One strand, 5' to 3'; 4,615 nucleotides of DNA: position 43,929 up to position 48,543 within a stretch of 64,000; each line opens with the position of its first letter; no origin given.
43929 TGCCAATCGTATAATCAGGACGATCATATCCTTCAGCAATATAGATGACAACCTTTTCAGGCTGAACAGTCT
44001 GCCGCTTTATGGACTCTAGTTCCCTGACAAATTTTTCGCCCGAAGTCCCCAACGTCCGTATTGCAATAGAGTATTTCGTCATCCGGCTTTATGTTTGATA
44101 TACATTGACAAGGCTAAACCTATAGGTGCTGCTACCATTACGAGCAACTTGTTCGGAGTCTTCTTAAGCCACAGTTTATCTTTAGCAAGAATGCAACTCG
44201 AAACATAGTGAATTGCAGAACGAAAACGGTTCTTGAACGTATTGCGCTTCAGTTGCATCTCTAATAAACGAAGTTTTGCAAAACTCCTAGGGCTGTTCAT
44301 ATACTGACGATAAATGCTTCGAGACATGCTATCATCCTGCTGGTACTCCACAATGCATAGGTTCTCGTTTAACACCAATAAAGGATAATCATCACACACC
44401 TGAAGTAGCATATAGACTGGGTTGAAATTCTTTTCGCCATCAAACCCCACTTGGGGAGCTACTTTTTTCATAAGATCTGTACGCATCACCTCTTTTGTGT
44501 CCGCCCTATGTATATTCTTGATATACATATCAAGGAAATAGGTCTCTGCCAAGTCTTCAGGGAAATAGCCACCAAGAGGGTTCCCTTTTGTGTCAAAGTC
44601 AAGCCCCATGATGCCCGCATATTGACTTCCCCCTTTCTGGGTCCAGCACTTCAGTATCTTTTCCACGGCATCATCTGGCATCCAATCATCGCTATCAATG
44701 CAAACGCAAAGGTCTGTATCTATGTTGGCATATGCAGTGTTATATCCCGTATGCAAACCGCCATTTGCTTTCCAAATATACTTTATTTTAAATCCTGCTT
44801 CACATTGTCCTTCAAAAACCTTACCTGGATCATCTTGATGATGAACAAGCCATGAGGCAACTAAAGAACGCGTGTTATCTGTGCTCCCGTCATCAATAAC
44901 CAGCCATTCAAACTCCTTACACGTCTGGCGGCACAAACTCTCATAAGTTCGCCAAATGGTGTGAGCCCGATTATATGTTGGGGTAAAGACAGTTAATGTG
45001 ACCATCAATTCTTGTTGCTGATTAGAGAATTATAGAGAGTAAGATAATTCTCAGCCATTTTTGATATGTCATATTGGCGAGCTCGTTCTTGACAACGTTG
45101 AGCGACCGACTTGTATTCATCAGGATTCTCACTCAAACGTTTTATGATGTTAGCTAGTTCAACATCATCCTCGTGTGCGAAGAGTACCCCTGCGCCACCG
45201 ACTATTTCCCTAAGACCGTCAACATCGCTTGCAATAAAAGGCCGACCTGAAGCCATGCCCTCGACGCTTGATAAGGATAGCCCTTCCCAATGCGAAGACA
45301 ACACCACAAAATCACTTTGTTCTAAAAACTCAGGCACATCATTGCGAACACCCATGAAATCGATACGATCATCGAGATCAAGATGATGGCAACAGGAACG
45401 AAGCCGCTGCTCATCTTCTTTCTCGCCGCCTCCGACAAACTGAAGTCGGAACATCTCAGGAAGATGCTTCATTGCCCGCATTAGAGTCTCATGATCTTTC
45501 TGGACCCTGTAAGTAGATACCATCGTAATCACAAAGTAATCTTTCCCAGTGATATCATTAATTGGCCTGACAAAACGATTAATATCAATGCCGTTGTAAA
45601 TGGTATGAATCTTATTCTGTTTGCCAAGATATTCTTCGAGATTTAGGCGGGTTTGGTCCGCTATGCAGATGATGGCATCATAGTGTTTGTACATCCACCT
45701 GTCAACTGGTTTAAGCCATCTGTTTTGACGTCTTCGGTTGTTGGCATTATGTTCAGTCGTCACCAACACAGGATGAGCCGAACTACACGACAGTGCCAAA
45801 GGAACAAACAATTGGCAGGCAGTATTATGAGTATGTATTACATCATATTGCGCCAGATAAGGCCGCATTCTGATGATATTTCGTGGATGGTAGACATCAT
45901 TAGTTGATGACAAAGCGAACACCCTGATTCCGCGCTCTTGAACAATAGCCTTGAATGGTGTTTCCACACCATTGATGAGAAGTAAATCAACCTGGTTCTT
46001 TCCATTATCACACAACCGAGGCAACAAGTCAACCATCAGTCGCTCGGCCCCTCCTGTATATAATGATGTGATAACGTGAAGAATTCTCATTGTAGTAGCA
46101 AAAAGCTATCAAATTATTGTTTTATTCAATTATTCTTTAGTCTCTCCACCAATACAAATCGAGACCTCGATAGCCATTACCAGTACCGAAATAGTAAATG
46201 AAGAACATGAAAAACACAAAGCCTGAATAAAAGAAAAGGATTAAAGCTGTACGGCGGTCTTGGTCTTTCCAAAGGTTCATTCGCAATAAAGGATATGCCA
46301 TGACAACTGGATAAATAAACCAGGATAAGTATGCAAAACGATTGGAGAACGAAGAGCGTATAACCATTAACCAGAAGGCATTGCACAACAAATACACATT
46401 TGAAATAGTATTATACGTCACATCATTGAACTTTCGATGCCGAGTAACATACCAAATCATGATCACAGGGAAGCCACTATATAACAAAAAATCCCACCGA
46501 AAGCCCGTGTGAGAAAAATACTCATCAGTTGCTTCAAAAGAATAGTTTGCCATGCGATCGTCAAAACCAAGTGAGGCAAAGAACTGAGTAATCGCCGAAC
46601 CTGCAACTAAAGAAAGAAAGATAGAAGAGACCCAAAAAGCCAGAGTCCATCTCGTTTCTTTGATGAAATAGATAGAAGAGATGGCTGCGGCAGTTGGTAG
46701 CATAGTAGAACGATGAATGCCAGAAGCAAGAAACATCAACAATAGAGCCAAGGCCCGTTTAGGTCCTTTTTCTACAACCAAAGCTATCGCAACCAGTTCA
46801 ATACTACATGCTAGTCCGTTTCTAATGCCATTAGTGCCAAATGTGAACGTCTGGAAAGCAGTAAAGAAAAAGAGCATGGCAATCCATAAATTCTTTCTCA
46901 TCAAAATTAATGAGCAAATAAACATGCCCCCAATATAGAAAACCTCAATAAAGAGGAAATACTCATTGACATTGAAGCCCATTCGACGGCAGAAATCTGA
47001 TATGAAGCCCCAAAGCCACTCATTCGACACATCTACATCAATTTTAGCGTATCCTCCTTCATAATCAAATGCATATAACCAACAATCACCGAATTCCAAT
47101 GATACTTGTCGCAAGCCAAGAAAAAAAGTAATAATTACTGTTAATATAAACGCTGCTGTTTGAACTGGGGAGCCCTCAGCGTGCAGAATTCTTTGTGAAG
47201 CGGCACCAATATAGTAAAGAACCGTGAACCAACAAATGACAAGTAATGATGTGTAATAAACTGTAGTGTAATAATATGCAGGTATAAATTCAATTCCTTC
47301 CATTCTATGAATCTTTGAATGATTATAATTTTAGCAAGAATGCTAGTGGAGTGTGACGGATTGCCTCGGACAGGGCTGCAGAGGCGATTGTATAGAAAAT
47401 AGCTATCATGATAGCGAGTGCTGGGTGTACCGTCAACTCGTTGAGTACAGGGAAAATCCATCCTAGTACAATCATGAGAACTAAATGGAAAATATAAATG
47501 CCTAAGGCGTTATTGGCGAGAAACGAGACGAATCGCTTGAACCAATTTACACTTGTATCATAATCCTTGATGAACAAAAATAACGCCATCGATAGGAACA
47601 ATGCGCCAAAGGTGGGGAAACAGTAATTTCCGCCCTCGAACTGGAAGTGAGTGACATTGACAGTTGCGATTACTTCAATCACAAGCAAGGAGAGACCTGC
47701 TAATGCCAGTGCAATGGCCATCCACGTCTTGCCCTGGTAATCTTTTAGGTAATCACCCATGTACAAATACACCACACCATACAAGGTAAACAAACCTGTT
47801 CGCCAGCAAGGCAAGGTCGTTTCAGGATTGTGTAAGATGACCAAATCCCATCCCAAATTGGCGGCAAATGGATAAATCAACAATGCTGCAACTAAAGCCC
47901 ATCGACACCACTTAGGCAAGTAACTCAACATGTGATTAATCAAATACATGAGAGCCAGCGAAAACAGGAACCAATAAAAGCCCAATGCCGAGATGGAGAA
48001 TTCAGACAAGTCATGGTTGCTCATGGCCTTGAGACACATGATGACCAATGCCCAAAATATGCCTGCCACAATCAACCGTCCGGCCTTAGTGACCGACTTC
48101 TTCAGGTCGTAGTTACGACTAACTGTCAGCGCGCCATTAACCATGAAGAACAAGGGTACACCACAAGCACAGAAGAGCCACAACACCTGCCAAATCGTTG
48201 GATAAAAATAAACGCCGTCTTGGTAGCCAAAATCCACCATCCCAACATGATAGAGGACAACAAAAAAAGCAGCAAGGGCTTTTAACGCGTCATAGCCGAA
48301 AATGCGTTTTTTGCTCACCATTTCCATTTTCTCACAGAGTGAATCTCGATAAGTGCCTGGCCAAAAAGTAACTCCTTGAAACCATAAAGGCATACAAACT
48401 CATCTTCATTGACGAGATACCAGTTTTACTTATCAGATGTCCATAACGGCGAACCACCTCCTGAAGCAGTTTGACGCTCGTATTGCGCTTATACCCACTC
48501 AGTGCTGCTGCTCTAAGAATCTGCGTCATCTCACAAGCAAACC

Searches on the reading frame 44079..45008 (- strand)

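Call 6: search_protein_families(library=pfam, proteins=[window:44079-45008:-], max_evalue=0.001)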
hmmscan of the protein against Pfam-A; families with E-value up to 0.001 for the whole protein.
window:44079-45008:- (309 aa): 1 family
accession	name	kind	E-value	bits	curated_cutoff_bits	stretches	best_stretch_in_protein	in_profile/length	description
PF00535.33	Glycos_transf_2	-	1.1e-23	84.4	23.3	1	6-127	1-108/168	Glycosyl transferase family 2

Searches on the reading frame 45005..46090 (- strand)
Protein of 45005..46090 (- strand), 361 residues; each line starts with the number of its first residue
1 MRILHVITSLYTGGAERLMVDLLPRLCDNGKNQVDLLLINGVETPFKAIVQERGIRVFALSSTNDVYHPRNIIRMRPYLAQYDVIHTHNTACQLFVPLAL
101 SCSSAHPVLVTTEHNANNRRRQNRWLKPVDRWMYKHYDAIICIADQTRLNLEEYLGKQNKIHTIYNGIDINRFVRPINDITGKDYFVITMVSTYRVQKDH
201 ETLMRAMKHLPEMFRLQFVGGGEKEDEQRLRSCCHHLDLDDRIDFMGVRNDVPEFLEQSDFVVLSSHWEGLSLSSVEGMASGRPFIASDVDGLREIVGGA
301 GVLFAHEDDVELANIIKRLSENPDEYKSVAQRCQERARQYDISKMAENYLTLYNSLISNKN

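Call 7: search_protein_families(library=pfam, proteins=[window:45005-46090:-], max_evalue=0.001)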
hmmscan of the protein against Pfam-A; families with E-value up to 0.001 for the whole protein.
window:45005-46090:- (361 aa): 6 families
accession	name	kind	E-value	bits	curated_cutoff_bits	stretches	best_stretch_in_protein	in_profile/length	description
PF13692.12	Glyco_trans_1_4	-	6.7e-27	94.9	27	1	187-322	3-142/142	Glycosyl transferases group 1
PF00534.26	Glycos_transf_1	-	1.1e-25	90.6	26.4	1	183-338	13-170/172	Glycosyl transferases group 1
PF13439.12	Glyco_transf_4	-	4.2e-24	85.9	28.5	1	13-172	2-170/170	Glycosyltransferase Family 4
PF13579.12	Glyco_trans_4_4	-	1.2e-10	42.4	29.7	1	13-167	1-158/158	Glycosyl transferase 4-like domain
PF13524.12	Glyco_trans_1_2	-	9.5e-08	32.5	25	1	203-349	5-142/144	Glycosyl transferase-like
PF20706.3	GT4-conflict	-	0.00021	20.9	26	1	228-340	250-358/385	Family 4 Glycosyltransferase in conflict systems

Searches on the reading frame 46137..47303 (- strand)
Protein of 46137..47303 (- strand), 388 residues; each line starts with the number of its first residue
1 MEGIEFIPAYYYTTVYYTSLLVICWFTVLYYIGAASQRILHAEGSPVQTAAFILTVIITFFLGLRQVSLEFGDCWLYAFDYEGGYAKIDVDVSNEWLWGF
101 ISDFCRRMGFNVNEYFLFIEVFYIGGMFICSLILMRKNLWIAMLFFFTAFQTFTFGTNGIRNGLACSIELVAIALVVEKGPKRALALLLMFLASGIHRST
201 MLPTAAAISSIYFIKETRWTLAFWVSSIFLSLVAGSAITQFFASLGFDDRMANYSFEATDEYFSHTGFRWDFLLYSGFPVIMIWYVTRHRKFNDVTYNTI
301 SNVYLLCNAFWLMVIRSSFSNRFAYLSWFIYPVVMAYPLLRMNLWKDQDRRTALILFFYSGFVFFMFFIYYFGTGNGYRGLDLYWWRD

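Call 7: search_protein_families(library=pfam, proteins=[window:46137-47303:-], max_evalue=0.001)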
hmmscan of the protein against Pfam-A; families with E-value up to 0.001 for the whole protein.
window:46137-47303:- (388 aa): 1 family
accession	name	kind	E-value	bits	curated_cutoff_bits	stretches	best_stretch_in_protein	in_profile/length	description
PF14897.12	EpsG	-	1.5e-20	74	30.1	1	52-372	5-315/326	EpsG family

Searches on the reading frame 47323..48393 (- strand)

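Call 7: search_protein_families(library=pfam, proteins=[window:47323-48393:-], max_evalue=0.001)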
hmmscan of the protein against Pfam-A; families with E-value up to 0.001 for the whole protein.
window:47323-48393:- (356 aa): 1 family
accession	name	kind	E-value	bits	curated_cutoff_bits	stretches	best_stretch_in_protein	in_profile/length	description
PF01757.29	Acyl_transf_3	-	8.5e-21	74.8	31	1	33-340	3-322/326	Acyltransferase domain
